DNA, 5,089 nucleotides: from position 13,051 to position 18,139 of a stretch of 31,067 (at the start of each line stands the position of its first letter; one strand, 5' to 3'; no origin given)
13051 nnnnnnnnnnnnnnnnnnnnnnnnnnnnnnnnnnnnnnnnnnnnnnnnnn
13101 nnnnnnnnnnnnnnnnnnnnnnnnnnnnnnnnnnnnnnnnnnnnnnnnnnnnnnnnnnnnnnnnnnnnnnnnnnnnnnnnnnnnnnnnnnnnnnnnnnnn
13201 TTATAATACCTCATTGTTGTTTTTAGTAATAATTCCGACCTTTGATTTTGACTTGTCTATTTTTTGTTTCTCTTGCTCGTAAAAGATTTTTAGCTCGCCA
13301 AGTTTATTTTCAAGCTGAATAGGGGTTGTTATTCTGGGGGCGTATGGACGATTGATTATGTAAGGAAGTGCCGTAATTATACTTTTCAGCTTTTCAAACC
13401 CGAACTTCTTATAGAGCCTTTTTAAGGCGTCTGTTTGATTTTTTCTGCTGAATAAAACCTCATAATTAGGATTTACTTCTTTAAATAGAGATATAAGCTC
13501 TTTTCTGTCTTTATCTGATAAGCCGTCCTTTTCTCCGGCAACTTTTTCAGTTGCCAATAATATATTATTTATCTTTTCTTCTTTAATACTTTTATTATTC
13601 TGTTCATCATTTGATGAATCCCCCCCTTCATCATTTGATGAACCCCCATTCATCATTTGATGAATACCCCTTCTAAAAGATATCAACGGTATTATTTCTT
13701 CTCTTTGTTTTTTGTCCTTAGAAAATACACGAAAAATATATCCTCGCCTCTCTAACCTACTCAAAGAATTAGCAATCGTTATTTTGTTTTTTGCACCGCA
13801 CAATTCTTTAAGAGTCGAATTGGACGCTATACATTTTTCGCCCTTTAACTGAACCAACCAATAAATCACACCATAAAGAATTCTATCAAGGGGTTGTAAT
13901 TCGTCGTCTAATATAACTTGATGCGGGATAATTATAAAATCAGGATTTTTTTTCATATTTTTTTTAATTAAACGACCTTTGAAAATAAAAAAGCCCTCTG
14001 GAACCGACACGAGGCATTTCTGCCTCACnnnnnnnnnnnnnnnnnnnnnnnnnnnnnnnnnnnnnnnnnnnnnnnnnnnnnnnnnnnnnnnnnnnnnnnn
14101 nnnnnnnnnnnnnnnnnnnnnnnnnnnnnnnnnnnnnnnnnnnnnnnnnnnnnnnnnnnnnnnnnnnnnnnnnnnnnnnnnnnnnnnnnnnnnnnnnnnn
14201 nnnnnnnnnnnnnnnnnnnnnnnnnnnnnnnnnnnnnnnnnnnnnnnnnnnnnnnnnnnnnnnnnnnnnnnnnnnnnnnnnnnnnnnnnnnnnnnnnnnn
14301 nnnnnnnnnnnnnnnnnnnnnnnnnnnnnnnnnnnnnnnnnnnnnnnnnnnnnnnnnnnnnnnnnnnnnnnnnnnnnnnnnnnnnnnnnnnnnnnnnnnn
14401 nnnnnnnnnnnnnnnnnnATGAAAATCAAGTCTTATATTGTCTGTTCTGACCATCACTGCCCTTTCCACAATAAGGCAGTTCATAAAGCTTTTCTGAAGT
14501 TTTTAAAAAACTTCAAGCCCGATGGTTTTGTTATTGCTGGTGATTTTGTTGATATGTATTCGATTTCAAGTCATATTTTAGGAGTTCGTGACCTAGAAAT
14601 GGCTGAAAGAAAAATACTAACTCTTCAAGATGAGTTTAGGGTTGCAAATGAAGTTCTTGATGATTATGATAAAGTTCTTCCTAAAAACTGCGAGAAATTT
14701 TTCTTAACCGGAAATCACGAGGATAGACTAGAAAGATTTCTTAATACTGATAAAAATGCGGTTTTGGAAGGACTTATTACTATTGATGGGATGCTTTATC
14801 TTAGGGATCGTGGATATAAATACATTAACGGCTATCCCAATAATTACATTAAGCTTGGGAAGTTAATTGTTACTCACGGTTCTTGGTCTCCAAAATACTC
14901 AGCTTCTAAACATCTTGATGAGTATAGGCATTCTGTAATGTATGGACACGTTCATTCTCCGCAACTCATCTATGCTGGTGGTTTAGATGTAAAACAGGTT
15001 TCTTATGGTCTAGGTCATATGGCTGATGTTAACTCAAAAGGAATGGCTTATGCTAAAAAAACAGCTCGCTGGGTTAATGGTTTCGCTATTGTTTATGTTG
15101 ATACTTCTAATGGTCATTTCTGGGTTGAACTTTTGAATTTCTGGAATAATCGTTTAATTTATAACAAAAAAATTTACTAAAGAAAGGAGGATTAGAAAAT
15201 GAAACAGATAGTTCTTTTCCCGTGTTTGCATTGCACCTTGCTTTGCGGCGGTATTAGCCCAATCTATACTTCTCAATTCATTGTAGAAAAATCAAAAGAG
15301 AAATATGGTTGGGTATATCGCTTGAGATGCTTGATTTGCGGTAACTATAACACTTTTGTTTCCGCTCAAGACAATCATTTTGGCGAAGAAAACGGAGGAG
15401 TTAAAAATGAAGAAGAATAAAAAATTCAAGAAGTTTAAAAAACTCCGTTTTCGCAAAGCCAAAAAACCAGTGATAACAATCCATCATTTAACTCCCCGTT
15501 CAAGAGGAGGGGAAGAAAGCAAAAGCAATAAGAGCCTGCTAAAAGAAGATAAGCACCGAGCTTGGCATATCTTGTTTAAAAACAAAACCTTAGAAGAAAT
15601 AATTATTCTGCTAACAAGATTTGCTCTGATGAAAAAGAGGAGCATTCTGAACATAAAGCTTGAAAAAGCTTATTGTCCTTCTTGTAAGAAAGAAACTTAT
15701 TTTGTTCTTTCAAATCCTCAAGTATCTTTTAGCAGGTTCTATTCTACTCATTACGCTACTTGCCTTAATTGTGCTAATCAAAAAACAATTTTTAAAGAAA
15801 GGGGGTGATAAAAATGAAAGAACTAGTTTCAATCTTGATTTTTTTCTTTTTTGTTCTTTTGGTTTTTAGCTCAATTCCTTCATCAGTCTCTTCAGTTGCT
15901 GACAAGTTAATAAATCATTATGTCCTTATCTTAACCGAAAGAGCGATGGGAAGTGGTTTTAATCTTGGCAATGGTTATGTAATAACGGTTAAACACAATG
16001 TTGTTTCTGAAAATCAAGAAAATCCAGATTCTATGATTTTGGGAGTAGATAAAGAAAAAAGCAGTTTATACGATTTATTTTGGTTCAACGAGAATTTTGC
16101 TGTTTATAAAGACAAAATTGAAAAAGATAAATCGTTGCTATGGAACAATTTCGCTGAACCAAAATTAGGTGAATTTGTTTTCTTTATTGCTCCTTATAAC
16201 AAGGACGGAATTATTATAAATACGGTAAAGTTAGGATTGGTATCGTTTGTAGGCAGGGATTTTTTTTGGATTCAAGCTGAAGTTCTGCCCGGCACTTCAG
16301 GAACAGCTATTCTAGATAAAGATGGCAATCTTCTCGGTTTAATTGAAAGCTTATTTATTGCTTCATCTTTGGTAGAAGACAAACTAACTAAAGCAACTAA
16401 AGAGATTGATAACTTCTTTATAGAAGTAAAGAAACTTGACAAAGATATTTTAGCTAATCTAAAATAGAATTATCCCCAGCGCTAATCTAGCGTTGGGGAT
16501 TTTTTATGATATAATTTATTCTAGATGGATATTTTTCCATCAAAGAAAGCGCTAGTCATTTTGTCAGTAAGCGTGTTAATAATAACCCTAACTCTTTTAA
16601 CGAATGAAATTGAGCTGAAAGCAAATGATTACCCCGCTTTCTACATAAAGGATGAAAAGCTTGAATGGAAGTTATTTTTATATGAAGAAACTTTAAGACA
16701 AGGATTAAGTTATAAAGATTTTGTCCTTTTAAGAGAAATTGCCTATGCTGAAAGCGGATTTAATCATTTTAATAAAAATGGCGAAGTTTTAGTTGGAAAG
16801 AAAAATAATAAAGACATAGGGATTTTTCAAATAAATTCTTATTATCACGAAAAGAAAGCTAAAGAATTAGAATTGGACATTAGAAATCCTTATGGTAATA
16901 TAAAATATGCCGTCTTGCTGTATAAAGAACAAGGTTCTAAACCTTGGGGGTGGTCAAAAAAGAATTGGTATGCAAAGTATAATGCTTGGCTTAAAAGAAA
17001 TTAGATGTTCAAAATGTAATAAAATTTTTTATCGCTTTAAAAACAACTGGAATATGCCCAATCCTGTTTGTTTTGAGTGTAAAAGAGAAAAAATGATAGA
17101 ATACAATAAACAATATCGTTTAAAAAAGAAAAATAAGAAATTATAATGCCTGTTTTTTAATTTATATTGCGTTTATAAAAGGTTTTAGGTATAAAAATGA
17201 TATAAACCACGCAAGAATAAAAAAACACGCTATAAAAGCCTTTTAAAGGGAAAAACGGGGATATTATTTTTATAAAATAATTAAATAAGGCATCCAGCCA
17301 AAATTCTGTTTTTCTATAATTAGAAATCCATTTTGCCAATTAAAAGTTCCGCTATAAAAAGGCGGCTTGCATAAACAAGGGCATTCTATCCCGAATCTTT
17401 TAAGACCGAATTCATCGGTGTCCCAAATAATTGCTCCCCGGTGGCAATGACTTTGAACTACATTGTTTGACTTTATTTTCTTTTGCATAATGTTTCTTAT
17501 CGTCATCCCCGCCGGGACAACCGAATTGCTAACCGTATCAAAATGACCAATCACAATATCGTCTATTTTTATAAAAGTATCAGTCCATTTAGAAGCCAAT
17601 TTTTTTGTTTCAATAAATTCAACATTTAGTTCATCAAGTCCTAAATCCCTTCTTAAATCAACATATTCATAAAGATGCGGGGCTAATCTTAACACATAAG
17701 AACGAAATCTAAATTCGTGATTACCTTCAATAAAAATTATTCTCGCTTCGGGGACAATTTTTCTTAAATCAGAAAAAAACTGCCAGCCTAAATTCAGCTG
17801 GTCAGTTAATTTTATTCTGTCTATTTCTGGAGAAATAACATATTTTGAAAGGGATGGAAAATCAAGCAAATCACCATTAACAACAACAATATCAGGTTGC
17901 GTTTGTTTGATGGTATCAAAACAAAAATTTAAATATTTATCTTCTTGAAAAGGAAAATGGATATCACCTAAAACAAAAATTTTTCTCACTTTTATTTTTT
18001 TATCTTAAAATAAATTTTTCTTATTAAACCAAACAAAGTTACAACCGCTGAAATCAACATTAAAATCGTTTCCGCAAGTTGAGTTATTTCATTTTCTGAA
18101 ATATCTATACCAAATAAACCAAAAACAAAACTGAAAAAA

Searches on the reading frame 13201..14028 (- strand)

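Call 40: search_protein_families(library=phrogs, proteins=[window:13201-14028:-], max_evalue=0.001)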
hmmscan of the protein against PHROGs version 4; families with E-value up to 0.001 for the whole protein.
window:13201-14028:- (275 aa): 3 families
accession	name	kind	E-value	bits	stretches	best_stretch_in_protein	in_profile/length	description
phrog_270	-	DNA, RNA and nucleotide metabolism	4.6e-11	43.7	1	17-182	16-186/383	replication initiation protein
phrog_428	-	DNA, RNA and nucleotide metabolism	8.2e-06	26.2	1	23-218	82-277/455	replication initiation protein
phrog_8102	-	DNA, RNA and nucleotide metabolism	0.00056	20.1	1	32-113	20-103/337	replication initiation protein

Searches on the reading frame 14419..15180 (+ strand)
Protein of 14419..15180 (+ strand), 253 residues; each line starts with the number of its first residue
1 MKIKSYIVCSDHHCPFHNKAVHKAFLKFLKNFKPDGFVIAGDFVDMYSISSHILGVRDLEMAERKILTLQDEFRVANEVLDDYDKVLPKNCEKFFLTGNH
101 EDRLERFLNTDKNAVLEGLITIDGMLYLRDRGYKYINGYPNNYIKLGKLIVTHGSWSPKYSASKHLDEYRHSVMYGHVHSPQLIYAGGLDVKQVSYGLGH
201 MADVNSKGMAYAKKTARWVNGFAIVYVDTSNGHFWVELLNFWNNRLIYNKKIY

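Call 40: search_protein_families(library=phrogs, proteins=[window:14419-15180:+], max_evalue=0.001)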
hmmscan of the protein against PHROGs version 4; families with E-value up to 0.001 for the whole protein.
window:14419-15180:+ (253 aa): 3 families
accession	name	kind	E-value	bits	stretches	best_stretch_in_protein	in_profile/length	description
phrog_221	-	other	8.4e-30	105.2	1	2-245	110-352/367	metallo-phosphoesterase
phrog_20266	-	other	2e-14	54.2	1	5-115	176-278/450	metallo-phosphoesterase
phrog_1745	-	other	5.6e-07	29.6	1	5-112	286-394/542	DNA transfer protein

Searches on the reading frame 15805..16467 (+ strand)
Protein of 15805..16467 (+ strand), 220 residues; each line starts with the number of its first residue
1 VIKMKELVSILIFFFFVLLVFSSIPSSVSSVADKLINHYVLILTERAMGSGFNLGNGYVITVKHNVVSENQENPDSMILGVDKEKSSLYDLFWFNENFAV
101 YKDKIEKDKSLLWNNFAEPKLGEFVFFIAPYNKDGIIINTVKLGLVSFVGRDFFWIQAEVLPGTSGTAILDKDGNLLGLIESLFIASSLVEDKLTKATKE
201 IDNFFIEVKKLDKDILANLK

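Call 40: search_protein_families(library=phrogs, proteins=[window:15805-16467:+], max_evalue=0.001)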
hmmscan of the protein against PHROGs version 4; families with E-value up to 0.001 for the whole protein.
window:15805-16467:+ (220 aa): 1 family
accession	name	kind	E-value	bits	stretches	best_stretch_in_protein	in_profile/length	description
phrog_9683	-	other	6.1e-09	36.7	1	11-210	15-216/233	protease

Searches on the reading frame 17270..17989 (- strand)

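Call 40: search_protein_families(library=phrogs, proteins=[window:17270-17989:-], max_evalue=0.001)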
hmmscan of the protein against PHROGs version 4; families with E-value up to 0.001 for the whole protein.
window:17270-17989:- (239 aa): 2 families
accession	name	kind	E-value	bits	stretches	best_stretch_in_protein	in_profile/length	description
phrog_221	-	other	2.4e-33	116.9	1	2-228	112-337/367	metallo-phosphoesterase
phrog_20266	-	other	6.6e-24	85.5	1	8-137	181-320/450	metallo-phosphoesterase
